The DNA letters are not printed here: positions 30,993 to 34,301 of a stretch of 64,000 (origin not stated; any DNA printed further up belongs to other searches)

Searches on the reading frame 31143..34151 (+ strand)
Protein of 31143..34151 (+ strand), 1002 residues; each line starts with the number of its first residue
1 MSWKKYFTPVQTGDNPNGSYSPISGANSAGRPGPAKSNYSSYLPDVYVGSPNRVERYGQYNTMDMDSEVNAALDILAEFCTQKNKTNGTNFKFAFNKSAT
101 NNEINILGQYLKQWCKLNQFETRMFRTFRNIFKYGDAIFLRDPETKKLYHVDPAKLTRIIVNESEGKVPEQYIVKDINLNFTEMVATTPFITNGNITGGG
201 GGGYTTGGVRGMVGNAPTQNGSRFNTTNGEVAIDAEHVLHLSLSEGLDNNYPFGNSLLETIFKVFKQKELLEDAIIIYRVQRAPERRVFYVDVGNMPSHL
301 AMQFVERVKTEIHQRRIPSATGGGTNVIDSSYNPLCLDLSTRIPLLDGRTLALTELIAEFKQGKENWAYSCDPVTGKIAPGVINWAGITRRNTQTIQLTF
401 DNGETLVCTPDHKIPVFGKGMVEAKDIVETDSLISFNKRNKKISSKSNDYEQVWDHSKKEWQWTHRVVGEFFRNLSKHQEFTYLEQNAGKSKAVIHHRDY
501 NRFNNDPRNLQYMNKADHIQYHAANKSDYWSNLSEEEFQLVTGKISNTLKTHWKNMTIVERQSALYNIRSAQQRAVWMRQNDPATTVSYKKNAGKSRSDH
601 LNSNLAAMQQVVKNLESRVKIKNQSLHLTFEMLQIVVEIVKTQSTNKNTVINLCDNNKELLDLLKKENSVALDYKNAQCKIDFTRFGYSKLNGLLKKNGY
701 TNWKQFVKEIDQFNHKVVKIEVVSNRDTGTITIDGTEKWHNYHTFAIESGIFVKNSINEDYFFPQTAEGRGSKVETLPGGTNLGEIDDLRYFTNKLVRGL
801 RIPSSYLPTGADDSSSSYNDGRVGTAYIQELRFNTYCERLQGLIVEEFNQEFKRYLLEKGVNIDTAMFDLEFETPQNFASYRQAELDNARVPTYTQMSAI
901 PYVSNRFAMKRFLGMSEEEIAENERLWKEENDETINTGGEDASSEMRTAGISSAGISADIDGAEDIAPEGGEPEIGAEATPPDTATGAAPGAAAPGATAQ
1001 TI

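Call 3: search_protein_families(library=pfam, proteins=[window:31143-34151:+], max_evalue=0.1)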
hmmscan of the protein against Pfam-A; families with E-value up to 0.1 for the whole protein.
window:31143-34151:+ (1002 aa): 3 families
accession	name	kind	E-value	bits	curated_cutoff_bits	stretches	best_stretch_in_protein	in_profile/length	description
PF07230.16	Portal_T4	-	7.3e-99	331.9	22.9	2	54-335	2-252/433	Bacteriophage T4-like portal protein (Gp20)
PF14890.11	Intein_splicing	-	4.3e-06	27.1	35.8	1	344-726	2-132/155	Intein splicing domain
PF13392.12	HNH_3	-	0.00015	21.8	24.8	1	492-518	18-44/46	HNH endonuclease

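Call 4: search_protein_families(library=phrogs, proteins=[window:31143-34151:+], max_evalue=0.1)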
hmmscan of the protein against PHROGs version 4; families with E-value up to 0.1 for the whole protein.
window:31143-34151:+ (1002 aa): 7 families
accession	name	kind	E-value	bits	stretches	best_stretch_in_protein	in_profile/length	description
phrog_213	-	head and packaging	1.7e-106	357.9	2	29-334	43-316/528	portal protein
phrog_7545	-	DNA, RNA and nucleotide metabolism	2.7e-07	31.9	1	490-532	101-143/160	HNH endonuclease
phrog_21964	-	DNA, RNA and nucleotide metabolism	5.9e-05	23.8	1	490-537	180-227/244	HNH endonuclease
phrog_15471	-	DNA, RNA and nucleotide metabolism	0.00011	23.1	1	485-539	40-95/183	HNH endonuclease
phrog_12349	-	unknown function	0.0093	17.3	1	284-320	57-93/97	-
phrog_14913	-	DNA, RNA and nucleotide metabolism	0.014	16.4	1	493-539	59-110/149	HNH endonuclease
phrog_30882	-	unknown function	0.079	13.7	0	701-761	17-72/180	-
